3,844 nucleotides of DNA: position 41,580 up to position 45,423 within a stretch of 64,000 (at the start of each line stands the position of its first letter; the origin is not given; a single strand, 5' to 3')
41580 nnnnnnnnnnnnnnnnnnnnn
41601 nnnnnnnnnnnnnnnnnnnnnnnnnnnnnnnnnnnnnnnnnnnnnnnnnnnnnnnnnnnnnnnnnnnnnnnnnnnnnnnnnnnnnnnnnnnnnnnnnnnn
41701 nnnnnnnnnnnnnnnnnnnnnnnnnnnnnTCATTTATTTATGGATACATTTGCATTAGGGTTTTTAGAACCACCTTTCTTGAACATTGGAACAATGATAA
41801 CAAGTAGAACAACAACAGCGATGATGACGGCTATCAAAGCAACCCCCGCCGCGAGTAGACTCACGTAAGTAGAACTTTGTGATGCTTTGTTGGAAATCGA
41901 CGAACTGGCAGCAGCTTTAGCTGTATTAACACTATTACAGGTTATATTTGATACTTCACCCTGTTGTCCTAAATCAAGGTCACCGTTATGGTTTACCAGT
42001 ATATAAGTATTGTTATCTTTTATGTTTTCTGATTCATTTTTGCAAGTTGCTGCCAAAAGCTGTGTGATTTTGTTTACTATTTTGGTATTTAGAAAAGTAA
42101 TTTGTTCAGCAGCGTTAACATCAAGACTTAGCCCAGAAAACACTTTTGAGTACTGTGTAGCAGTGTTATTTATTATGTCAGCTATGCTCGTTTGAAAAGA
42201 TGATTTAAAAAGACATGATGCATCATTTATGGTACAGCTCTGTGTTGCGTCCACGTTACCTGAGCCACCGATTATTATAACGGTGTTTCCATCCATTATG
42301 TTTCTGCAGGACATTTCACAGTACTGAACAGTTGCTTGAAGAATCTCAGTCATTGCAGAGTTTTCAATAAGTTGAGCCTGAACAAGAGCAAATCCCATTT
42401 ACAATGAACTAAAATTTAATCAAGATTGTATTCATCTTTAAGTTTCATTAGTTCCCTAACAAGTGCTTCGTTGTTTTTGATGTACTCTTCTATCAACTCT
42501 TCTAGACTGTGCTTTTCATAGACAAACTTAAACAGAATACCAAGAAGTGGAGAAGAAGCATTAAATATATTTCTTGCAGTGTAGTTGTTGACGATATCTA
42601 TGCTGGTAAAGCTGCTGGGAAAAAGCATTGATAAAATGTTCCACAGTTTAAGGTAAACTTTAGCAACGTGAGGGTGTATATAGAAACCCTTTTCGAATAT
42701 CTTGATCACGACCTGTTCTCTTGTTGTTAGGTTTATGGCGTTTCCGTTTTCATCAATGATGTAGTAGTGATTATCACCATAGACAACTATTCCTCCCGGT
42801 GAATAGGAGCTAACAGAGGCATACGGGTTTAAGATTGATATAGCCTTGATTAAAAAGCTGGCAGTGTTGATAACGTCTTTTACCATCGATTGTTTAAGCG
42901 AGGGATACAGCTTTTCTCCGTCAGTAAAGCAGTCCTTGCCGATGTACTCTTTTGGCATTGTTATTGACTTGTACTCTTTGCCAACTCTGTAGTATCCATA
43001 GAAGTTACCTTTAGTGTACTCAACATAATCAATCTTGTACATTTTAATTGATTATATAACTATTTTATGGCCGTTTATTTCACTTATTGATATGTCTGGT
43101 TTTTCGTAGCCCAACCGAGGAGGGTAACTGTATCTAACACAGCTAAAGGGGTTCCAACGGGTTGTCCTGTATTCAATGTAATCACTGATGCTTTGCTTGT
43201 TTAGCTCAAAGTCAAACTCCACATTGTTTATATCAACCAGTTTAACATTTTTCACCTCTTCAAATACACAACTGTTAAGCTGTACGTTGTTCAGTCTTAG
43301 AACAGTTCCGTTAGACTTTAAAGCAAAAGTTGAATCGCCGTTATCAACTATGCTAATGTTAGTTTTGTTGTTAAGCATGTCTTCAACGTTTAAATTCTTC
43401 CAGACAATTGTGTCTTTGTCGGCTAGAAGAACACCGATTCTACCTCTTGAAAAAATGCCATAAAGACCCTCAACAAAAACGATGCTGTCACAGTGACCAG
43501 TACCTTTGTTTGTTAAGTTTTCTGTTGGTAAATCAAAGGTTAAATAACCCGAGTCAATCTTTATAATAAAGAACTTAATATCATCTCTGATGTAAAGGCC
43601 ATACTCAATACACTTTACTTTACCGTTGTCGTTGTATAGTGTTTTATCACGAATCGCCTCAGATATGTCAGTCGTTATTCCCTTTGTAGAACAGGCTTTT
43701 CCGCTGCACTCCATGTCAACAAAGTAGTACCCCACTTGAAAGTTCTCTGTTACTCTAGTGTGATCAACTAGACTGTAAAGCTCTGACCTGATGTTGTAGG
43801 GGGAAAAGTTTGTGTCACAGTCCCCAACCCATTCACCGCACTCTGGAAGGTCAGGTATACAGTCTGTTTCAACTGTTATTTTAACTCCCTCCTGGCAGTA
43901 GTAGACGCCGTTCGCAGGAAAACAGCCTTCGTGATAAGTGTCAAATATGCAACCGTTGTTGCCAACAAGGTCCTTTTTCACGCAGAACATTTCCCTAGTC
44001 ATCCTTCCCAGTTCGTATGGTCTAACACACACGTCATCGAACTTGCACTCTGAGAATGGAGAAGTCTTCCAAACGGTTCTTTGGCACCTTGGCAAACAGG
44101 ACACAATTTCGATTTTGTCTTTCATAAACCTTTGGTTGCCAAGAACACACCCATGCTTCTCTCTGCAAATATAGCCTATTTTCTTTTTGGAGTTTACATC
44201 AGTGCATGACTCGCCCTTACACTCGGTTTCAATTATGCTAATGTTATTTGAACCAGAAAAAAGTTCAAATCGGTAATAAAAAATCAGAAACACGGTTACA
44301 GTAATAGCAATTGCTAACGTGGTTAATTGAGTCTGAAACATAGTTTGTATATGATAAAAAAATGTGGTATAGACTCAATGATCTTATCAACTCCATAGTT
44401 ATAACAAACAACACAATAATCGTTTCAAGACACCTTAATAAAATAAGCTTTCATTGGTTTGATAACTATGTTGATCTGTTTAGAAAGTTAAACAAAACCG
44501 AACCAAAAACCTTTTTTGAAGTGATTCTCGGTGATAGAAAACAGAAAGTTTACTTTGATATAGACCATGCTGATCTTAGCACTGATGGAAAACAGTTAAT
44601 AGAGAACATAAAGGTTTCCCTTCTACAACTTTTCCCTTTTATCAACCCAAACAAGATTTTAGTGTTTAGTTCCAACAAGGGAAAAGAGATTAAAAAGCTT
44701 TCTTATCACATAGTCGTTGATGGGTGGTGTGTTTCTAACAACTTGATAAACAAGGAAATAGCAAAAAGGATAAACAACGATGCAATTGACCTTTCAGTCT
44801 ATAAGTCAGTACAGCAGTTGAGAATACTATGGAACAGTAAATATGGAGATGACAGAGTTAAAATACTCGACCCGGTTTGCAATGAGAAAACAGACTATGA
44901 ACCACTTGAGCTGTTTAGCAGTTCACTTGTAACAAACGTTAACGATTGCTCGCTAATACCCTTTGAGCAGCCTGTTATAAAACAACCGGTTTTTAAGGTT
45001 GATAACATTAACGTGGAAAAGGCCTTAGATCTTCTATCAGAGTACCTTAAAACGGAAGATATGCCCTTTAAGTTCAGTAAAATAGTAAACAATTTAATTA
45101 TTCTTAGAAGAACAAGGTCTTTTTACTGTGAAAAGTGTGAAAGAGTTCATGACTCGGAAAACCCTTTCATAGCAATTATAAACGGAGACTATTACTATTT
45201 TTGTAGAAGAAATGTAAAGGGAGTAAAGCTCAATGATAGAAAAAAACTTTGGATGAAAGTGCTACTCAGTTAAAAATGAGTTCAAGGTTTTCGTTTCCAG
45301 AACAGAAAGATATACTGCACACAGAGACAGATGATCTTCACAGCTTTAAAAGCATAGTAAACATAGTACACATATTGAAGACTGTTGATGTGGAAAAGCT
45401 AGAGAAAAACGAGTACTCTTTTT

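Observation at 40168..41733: Complete ABC half-transporter (TMD-NBD fusion) encoded by a virus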

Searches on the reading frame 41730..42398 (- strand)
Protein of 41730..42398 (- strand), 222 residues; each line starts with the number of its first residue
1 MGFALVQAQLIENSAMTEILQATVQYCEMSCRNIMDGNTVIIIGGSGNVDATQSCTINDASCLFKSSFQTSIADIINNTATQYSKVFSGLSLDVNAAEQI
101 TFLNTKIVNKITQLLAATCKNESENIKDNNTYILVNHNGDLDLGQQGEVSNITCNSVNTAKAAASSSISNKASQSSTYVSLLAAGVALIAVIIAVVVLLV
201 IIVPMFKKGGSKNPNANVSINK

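Call 3: search_protein_families(library=pfam, proteins=[window:41730-42398:-], max_evalue=0.01)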
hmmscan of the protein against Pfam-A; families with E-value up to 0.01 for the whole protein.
window:41730-42398:- (222 aa): 0 families

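Call 59: search_protein_families(library=pfam, proteins=[window:41730-42398:-], max_evalue=10)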
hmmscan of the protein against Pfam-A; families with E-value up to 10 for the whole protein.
window:41730-42398:- (222 aa): 3 families
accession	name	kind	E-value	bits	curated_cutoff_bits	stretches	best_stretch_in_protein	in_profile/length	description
PF08474.16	MYT1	-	0.049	14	27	1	90-178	85-180/242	Myelin transcription factor 1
PF02009.21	RIFIN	-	0.32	11.3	32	1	70-202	178-303/327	Rifin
PF25305.1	Ig_PDGFR_d4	-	3.3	8.1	27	1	123-202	57-139/140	Platelet-derived growth factor receptor Ig-like domain 4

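Call 62: find_related_loci(query=window:41730-42398:-, collection=viral_contigs, flank=6000)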
Query window:41730-42398:- (222 aa) in viral_contigs; peptide patterns used: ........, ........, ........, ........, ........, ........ (x = any residue, [..] = any of these).
23 stretches matched a pattern, but none encodes a relative of the query by tblastn (E <= 1e-3).

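Call 63: search_solved_structures(query=window:41730-42398:-, max_evalue=10)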
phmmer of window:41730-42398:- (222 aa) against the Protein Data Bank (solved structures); distinct sequences matched with E-value up to 10: 0.

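Call 74: predict_structure(protein=window:41730-42398:-)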
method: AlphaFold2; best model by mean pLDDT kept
length: 222 residues; sequences in the alignment: 1
mean_pLDDT: 53.6   pTM: 0.40
mean pLDDT of the five models: 53.6, 50.5, 44.7, 41.4, 39.0
residues with pLDDT >= 90: 0; 70-90: 19; 50-70: 123; < 50: 80
segments of 3 or more residues with pLDDT < 50: 37-65, 119-152, 169-178
pLDDT, mean of each block of 10 residues (from residue 1): 62 65 62 48 34 38 49 65 65 56 58 53 41 36 38 51 50 44 62 81 67 55 57
secondary structure, 60 per line:
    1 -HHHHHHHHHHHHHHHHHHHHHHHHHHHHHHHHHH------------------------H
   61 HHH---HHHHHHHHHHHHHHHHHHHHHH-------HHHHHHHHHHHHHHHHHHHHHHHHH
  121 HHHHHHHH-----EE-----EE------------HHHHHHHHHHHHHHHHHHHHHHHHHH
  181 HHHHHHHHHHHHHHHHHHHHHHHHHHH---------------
elements in order: H2-35 H60-63 H67-88 H96-128 H155-207

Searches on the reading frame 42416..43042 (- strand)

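Call 3: search_protein_families(library=pfam, proteins=[window:42416-43042:-], max_evalue=0.01)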
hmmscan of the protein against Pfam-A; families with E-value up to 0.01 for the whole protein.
window:42416-43042:- (208 aa): 0 families

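Call 59: search_protein_families(library=pfam, proteins=[window:42416-43042:-], max_evalue=10)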
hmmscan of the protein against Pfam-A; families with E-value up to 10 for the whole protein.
window:42416-43042:- (208 aa): 1 family
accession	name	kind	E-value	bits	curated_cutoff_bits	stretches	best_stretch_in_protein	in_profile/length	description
PF13119.11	DUF3973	-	0.099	13.2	25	1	114-127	19-32/40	Domain of unknown function (DUF3973)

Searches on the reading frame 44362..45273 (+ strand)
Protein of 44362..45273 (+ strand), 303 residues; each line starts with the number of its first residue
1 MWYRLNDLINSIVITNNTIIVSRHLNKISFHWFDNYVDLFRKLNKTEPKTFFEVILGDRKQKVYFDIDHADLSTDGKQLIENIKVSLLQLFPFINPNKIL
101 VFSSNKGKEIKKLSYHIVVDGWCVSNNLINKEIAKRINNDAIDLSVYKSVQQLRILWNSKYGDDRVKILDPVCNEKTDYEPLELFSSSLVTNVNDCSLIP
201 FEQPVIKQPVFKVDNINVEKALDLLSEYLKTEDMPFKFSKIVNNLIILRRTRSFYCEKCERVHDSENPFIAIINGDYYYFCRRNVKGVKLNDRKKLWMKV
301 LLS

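Call 3: search_protein_families(library=pfam, proteins=[window:44362-45273:+], max_evalue=0.01)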
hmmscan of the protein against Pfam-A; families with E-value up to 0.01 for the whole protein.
window:44362-45273:+ (303 aa): 0 families

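Call 59: search_protein_families(library=pfam, proteins=[window:44362-45273:+], max_evalue=10)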
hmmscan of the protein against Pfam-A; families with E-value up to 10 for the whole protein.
window:44362-45273:+ (303 aa): 2 families
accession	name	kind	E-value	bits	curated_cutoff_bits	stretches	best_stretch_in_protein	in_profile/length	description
PF03121.20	Herpes_UL52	-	0.061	13.6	21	1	244-271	8-38/75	Herpesviridae UL52/UL70 DNA primase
PF24406.1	nSTAND_NTPase4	-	3.8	8.1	27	1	216-246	3-33/58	Novel STAND NTPase 4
